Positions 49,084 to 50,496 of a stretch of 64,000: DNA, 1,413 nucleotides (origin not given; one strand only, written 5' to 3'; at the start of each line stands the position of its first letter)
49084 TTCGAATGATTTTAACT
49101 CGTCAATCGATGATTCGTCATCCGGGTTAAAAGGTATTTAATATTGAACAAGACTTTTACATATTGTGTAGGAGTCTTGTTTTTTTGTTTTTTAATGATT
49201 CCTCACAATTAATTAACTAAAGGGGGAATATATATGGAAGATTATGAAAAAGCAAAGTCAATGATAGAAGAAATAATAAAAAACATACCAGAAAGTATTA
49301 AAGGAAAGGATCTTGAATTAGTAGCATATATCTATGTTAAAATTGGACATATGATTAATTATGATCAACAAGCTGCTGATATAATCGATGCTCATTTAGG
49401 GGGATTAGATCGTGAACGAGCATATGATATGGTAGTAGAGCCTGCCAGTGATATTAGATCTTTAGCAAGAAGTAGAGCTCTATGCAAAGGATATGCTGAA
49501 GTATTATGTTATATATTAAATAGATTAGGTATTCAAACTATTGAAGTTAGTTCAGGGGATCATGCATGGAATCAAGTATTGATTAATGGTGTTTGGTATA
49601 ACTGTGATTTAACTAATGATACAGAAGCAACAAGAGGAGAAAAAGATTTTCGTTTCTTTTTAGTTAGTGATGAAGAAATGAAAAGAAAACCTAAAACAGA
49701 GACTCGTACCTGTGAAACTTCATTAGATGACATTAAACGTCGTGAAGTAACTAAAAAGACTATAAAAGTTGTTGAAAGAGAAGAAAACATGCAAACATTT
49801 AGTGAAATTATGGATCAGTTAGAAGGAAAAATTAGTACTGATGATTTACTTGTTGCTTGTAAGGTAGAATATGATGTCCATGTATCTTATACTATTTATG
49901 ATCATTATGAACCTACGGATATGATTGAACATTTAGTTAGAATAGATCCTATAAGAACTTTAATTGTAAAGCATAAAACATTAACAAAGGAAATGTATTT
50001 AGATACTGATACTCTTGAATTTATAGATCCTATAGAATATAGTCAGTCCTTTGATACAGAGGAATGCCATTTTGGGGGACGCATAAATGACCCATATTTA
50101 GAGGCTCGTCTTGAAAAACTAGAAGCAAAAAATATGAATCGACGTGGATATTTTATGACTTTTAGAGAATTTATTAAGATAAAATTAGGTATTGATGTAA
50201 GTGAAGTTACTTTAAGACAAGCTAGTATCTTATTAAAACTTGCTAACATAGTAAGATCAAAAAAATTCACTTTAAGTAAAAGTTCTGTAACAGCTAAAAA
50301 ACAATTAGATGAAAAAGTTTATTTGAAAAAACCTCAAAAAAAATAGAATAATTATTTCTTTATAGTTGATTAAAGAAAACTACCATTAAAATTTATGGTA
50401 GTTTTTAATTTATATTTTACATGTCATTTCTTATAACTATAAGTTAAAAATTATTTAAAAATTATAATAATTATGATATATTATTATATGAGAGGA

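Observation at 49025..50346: Mn2+ (yybP-ykoY) riboswitch apparently controlling a cytoplasmic transglutaminase-like protein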

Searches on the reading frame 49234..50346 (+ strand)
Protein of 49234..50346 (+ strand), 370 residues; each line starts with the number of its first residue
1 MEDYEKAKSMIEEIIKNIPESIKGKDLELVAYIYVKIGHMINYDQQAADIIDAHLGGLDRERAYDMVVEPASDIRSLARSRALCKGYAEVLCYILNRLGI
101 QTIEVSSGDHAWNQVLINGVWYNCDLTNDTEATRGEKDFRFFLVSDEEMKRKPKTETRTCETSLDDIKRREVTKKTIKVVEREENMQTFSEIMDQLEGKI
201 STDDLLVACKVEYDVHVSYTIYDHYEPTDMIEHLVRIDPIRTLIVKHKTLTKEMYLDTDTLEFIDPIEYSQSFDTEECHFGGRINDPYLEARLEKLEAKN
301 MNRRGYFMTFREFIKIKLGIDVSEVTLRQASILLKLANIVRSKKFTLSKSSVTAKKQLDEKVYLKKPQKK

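Call 8: search_protein_families(library=pfam, proteins=[window:49234-50346:+], max_evalue=0.01)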
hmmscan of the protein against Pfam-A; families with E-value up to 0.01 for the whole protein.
window:49234-50346:+ (370 aa): 1 family
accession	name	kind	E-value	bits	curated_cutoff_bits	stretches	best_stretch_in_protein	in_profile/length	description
PF01841.26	Transglut_core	-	0.0096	16.6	23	0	76-125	46-107/108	Transglutaminase-like superfamily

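Call 9: search_protein_families(library=ncbifam, proteins=[window:49234-50346:+], max_evalue=0.01)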
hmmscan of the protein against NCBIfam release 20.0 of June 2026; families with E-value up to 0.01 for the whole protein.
window:49234-50346:+ (370 aa): 1 family
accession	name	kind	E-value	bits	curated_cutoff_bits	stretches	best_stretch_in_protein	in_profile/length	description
NF045980.1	MAG6410_fam_LP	equivalog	2.2e-14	52.8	450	1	76-169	201-307/622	MAG6410 family transglutaminase-related lipoprotein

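Call 10: find_homologous_proteins(query=window:49234-50346:+, max_evalue=0.001)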
Query window:49234-50346:+ (370 aa): 6 proteins with E <= 0.001 among 2007 candidates.
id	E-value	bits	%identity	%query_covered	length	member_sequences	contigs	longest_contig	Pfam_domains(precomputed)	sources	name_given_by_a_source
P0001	6.8e-239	810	99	100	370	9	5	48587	-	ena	-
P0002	3.8e-109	383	51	99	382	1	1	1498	-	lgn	-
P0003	3.5e-36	143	41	54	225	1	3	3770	-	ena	-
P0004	1.0e-22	99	43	34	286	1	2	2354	PF01841.26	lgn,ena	-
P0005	1.8e-19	88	35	43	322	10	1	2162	-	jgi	-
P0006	2.4e-11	62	30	53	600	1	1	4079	PF01841.26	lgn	-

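Call 12: find_encoding_contigs(protein=P0001, flank=3000, max_places=6)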
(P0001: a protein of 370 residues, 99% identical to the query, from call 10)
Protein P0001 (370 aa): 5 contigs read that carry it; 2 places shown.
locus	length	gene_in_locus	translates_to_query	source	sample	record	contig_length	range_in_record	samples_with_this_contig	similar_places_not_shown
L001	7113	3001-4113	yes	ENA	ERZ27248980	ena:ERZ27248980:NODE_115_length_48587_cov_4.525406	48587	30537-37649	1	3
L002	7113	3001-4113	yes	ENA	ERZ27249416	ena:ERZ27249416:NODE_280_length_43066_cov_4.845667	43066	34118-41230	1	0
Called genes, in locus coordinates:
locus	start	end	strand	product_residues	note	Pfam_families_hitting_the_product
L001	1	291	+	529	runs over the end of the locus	PF00005:ABC_tran, PF02463:SMC_N (faint), PF13304:AAA_21 (faint), PF12848:ABC_tran_Xtn, PF00005:ABC_tran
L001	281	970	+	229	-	PF17774:YlmH_RBD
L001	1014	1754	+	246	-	-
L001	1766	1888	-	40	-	-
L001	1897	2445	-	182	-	PF01327:Pep_deformylase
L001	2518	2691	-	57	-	-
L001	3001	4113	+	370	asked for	-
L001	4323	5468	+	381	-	PF01098:FTSW_RODA_SPOVE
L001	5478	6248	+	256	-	-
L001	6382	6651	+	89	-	PF00312:Ribosomal_S15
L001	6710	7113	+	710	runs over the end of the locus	PF01138:RNase_PH, PF03725:RNase_PH_C, PF03726:PNPase, PF01138:RNase_PH, PF00575:S1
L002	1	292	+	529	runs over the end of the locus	PF00005:ABC_tran, PF02463:SMC_N (faint), PF13304:AAA_21 (faint), PF12848:ABC_tran_Xtn, PF00005:ABC_tran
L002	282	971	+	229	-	PF17774:YlmH_RBD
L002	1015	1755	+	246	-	-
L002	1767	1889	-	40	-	-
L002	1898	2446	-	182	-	PF01327:Pep_deformylase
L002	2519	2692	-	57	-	-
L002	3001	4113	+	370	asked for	-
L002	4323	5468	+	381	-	PF01098:FTSW_RODA_SPOVE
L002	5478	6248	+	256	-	-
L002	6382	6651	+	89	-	PF00312:Ribosomal_S15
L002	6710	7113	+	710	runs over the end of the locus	PF01138:RNase_PH, PF03725:RNase_PH_C, PF03726:PNPase, PF01138:RNase_PH, PF00575:S1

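Call 13: find_encoding_contigs(protein=P0002, flank=3000, max_places=4)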
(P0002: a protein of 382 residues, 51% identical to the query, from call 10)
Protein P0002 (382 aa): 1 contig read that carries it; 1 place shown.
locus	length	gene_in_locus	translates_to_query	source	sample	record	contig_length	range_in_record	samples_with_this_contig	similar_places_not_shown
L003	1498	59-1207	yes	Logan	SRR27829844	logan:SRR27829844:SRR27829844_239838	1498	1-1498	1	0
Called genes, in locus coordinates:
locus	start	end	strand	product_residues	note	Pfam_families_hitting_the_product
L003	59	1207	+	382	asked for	-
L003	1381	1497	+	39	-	?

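Call 14: find_encoding_contigs(protein=P0003, flank=3000, max_places=4)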
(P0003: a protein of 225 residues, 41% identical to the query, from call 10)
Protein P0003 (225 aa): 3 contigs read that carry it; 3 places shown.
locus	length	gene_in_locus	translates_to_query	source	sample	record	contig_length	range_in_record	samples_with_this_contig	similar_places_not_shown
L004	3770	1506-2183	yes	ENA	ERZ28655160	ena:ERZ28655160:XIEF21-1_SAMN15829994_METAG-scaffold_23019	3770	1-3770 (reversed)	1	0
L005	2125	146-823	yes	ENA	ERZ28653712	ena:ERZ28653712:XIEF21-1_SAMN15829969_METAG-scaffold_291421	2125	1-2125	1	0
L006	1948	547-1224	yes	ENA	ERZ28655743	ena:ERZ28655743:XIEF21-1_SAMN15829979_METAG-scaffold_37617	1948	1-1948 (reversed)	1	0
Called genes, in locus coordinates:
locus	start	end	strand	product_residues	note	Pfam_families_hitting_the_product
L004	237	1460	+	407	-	PF02698:DUF218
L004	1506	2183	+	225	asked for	-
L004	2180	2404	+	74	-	-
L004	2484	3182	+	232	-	PF00756:Esterase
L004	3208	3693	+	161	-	-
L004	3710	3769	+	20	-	?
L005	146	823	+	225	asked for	-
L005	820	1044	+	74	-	-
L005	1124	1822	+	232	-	PF00756:Esterase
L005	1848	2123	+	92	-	?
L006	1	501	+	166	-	?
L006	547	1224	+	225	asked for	-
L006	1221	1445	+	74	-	-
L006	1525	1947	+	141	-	?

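Call 40: find_encoding_contigs(protein=P0004, flank=2500, max_places=3)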
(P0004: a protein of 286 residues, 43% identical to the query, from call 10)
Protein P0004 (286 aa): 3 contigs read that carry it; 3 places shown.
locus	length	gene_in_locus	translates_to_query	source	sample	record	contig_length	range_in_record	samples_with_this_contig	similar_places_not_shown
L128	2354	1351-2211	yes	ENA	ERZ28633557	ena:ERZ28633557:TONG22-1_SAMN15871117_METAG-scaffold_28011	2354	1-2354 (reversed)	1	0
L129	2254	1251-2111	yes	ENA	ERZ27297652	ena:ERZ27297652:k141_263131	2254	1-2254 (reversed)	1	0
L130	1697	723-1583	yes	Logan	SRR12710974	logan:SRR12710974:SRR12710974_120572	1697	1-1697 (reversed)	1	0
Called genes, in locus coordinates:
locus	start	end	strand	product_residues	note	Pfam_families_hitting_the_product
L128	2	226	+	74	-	?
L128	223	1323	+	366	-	PF01746:tRNA_m1G_MT, PF04266:ASCH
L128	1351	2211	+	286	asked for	PF01841:Transglut_core (weak)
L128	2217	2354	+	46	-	?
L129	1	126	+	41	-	?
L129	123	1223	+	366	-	PF01746:tRNA_m1G_MT, PF04266:ASCH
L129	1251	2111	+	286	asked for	PF01841:Transglut_core (weak)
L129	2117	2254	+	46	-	?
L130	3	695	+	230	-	?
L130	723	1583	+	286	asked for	PF01841:Transglut_core (weak)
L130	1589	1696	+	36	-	?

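Call 41: find_encoding_contigs(protein=P0005, flank=2500, max_places=3)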
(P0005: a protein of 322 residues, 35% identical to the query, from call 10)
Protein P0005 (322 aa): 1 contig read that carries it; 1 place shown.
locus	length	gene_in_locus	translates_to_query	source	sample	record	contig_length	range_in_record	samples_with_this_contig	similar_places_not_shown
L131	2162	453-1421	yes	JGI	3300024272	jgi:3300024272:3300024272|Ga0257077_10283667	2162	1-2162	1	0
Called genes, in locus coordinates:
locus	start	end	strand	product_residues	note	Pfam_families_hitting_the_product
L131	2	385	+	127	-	?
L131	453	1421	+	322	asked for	-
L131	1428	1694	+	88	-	-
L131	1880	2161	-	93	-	?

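Call 42: find_encoding_contigs(protein=P0006, flank=2500, max_places=3)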
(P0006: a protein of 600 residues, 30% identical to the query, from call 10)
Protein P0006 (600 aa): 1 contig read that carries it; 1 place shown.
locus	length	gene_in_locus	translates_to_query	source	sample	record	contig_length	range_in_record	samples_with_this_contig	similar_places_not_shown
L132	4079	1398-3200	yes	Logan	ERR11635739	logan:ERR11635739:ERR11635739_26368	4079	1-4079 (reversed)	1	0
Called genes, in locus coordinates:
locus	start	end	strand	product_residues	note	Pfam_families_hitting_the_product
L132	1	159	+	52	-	?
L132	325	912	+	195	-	-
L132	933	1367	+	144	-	-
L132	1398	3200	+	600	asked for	PF01841:Transglut_core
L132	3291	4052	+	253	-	PF06888:Put_Phosphatase (faint), PF00702:Hydrolase, PF12689:Acid_PPase (faint), PF12710:HAD, PF13419:HAD_2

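Call 43: search_solved_structures(query=A4, max_evalue=1)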
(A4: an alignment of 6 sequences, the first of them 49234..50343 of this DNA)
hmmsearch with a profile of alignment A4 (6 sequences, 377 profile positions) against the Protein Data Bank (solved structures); distinct sequences matched with E-value up to 1: 8.
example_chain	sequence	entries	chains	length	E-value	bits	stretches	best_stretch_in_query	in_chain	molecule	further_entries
9crn_A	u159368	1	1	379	2.7e-12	49.9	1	45-171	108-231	Transglutaminase-like domain-containing protein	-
6dlw_A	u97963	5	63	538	0.13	14.7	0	210-309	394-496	Complement component C9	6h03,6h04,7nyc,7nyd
8b0g_H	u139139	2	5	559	0.15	14.5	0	210-309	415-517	Complement component C9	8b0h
8de6_A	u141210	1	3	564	0.16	14.4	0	210-309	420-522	Complement component C9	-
5fmw_A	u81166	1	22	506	0.24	13.8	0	210-308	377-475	POLYC9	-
3pb3_A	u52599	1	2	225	0.43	13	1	281-320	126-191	16S rRNA methylase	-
3p2e_A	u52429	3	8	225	0.65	12.4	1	284-320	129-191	16S rRNA methylase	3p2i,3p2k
3mte_A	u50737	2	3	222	0.68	12.3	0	284-320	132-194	16S rRNA methylase | 16S rRNA (adenine(1408)-N(1))-methyltransferase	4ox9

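Call 50: predict_structure(alignment_id=A4)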
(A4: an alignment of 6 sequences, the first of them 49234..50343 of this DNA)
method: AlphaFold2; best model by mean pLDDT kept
length: 370 residues; sequences in the alignment: 6
mean_pLDDT: 59.1   pTM: 0.55
mean pLDDT of the five models: 59.1, 57.8, 57.1, 56.5, 55.8
residues with pLDDT >= 90: 46; 70-90: 102; 50-70: 45; < 50: 177
segments of 3 or more residues with pLDDT < 50: 151-162, 200-314, 316-320, 322-331, 338-351, 353-370
pLDDT, mean of each block of 10 residues (from residue 1): 89 91 87 88 86 78 84 92 92 94 86 87 79 57 62 41 62 79 71 55 33 29 34 35 33 39 40 29 31 34 30 47 48 49 36 45 33
secondary structure, 60 per line:
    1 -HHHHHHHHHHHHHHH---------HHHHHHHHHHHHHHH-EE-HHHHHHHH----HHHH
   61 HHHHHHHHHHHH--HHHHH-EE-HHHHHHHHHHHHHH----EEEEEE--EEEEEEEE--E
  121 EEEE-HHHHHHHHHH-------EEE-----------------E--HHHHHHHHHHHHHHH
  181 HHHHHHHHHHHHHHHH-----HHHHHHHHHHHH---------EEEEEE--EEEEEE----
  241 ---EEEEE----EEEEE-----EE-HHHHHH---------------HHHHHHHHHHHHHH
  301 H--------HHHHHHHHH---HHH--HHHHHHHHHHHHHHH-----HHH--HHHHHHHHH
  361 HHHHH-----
elements in order: H2-16 H26-40 H45-52 H57-72 H75-79 H84-97 E102-107 E110-117 E120-124 H126-135 E143-145 H166-196 H202-213 E223-228 E231-236 E244-248 E253-257 H266-271 H287-301 H310-318 H327-341 H352-365

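Call 53: fold_search(model_id=the predicted structure, library=pdb)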
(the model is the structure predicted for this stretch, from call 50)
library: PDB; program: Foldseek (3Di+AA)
matches with E <= 10: 175; with E <= 0.001: 1
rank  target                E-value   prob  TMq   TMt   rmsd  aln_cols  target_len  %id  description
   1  9crn                  1.1e-04  1.00  0.27  0.28   5.2       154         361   21  Crystal structure of Streptococcus pyogenes TglA (released 2024-08-14)
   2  4xz7_B                3.8e-03  1.00  0.21  0.20   9.5       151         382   18  Crystal structure of a TGase (released 2015-06-24)
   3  4xz7_A                4.5e-03  1.00  0.28  0.28   3.1       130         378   18  Crystal structure of a TGase (released 2015-06-24)
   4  3isr_C                2.0e-02  1.00  0.20  0.25   6.2       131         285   13  The Crystal Structure of a Putative Cysteine Protease from Cytophaga hutchinsonii to 1.9A (released 2009-09-08)
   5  3isr_A                2.4e-02  1.00  0.20  0.25   6.2       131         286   13  The Crystal Structure of a Putative Cysteine Protease from Cytophaga hutchinsonii to 1.9A (released 2009-09-08)
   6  3isr_B                4.0e-02  0.99  0.20  0.25   6.2       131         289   15  The Crystal Structure of a Putative Cysteine Protease from Cytophaga hutchinsonii to 1.9A (released 2009-09-08)
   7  7sqc_X0               2.2e-01  0.77  0.14  0.07   7.3       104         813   12  Ciliary C1 central pair apparatus isolated from Chlamydomonas reinhardtii (released 2022-04-13)
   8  4dmo_A                2.4e-01  0.30  0.20  0.27  19.6       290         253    8  Crystal structure of the (BACCR)NAT3 arylamine N-acetyltransferase from Bacillus cereus reveals a unique Cys-His-Glu c (released 2013-06-26)
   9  2bsz_B                2.5e-01  0.91  0.19  0.26   6.9       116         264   16  Structure of Mesorhizobium loti arylamine N-acetyltransferase 1 (released 2005-05-25)
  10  2pqt                  3.5e-01  0.89  0.22  0.27   6.3       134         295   20  Human N-acetyltransferase 1 (released 2007-05-15)
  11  4nv7_A                4.4e-01  0.85  0.21  0.28   6.2       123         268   14  Crystal Structure of Mesorhizobium Loti Arylamine N-acetyltransferase 1 In Complex With CoA (released 2015-01-21)
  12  2f4m_A                5.2e-01  0.93  0.14  0.18   1.7        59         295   24  The Mouse PNGase-HR23 Complex Reveals a Complete Remodulation of the Protein-Protein Interface Compared to its Yeast O (released 2006-03-07)
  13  2f4o_A                5.2e-01  0.80  0.14  0.18   6.5        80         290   19  The Mouse PNGase-HR23 Complex Reveals a Complete Remodulation of the Protein-Protein Interface Compared to its Yeast O (released 2006-03-07)
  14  4nv7_B                5.2e-01  0.77  0.20  0.27   7.0       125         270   15  Crystal Structure of Mesorhizobium Loti Arylamine N-acetyltransferase 1 In Complex With CoA (released 2015-01-21)
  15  4nv8_A                5.2e-01  0.69  0.19  0.26   7.2       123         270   15  Crystal Structure of Mesorhizobium Loti Arylamine N-acetyltransferase F42W Mutant (released 2015-01-21)
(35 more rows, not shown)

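Call 66: search_protein_families(library=padloc, proteins=[window:49234-50343:+], max_evalue=0.01)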
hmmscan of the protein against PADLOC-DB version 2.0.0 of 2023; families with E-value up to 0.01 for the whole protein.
window:49234-50343:+ (370 aa): 0 families

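Call 69: find_related_loci(query=A4, collection=metagenome_contigs, flank=3000)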
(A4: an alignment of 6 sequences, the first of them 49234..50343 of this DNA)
Query A4 (370 aa) in metagenome_contigs; peptide patterns used: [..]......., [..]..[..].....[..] (x = any residue, [..] = any of these).
307 stretches matched a pattern; 128 encode a relative of the query (tblastn E <= 1e-3); the best 80 are kept; 80 distinct loci.
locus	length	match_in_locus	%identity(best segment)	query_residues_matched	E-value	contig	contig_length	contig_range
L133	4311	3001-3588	43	6-197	9e-43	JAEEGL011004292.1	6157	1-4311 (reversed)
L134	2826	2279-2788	46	2-166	2e-41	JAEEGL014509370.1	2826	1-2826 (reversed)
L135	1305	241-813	40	2-187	1e-42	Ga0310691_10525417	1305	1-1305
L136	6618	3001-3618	38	2-205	3e-39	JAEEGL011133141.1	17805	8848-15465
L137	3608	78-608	41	19-191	5e-37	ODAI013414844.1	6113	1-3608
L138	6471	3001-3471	38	1-151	7e-27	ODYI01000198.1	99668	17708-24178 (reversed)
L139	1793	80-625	29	11-191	9e-19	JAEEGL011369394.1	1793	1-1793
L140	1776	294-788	30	3-165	3e-16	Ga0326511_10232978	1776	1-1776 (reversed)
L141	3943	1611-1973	37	76-185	1e-15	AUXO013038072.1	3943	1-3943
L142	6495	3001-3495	28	1-178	1e-15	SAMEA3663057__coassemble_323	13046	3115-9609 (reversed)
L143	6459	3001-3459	31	2-157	9e-16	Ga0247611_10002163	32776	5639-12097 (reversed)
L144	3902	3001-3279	37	65-149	2e-15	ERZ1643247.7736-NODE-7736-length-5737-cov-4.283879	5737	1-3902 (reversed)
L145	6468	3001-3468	28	1-165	3e-15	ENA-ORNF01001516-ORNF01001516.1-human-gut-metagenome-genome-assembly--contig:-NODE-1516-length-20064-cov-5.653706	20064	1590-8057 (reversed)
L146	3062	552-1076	30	9-182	3e-15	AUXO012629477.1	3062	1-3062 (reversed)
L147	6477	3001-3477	30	2-157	5e-15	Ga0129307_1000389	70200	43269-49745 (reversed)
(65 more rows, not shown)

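Call 74: search_protein_families(library=pfam, proteins=[L137:1991-2443:+, L137:2587-3084:+, L137:1378-1713:+, L137:689-910:+, L137:12-689:+], max_evalue=0.01)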
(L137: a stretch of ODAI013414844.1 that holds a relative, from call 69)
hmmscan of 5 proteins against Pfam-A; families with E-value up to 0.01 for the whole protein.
L137:1991-2443:+ (151 aa): 1 family
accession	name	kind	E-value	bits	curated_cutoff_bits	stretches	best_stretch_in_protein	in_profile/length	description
PF15891.11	Nuc_deoxyri_tr2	-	6e-10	39.9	30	1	4-57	2-70/105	Nucleoside 2-deoxyribosyltransferase like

L137:2587-3084:+ (166 aa): 0 families

L137:1378-1713:+ (112 aa): 1 family
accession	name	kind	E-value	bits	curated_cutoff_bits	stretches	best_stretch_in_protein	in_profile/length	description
PF13367.11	PrsW-protease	-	3e-07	30.6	23.5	1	8-78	116-184/196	PrsW family intramembrane metalloprotease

L137:689-910:+ (74 aa): 0 families

L137:12-689:+ (226 aa): 1 family
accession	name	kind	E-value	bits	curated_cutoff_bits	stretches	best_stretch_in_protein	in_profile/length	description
PF01841.26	Transglut_core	-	0.00016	22.4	23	1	76-129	43-107/108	Transglutaminase-like superfamily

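Call 84: find_homologous_proteins(query=L137:1991-2443:+, max_evalue=0.00001)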
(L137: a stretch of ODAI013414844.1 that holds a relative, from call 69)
Query L137:1991-2443:+ (151 aa): 576 proteins with E <= 0.00001 among 617 candidates; the best 120 are listed.
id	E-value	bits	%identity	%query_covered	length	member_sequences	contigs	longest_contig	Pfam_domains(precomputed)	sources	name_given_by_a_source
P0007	8.2e-97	339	100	100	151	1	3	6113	PF15891.12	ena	-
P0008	2.3e-79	282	87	94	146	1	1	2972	PF15891.12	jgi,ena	-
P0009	1.8e-78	279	66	100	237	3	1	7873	PF15891.12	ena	-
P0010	8.0e-74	264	81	95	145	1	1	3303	PF15891.12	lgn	-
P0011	2.1e-73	263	81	89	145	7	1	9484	PF15891.12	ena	-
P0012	2.9e-73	262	82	91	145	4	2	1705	PF15891.12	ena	-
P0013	3.5e-73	262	75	99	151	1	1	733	PF15891.12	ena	-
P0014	4.2e-73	262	81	93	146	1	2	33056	PF15891.12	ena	-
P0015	9.9e-73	261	76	99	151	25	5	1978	PF15891.12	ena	-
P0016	1.4e-72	260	75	99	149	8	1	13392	PF15891.12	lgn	-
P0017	2.7e-72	259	82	90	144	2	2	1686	PF15891.12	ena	-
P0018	4.0e-72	259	80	94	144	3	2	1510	PF15891.12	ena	-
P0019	1.5e-71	257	76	97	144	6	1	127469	PF15891.12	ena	-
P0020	2.3e-71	256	77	95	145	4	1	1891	PF15891.12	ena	-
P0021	2.3e-71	256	79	89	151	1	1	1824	PF15891.12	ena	-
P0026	4.2e-71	255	74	99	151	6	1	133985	PF15891.12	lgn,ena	-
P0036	2.2e-70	253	80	91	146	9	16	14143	PF15891.12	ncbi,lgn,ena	-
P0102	4.5e-67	242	78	90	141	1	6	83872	PF15891.12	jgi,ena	-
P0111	2.5e-66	240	77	91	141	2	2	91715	PF15891.12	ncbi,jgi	jgi:hypothetical protein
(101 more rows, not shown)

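Call 85: find_encoding_contigs(protein=P0019, flank=1500, max_places=2)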
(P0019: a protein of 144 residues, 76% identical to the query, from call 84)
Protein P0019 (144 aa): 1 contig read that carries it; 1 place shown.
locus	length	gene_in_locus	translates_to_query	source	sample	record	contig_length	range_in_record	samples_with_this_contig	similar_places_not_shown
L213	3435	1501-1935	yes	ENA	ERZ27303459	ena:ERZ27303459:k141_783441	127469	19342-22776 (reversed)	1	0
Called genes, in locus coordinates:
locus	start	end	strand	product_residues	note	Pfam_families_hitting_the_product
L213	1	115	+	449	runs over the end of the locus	PF06114:Peptidase_M78, PF02661:Fic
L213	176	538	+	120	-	-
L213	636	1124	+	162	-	PF00583:Acetyltransf_1, PF13420:Acetyltransf_4, PF13673:Acetyltransf_10 (weak), PF13508:Acetyltransf_7, PF08445:FR47 (faint)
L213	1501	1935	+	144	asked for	PF15891:Nuc_deoxyri_tr2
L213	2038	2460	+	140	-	-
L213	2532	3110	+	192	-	-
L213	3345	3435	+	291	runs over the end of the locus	PF16403:Bact_surface_Ig-like (faint)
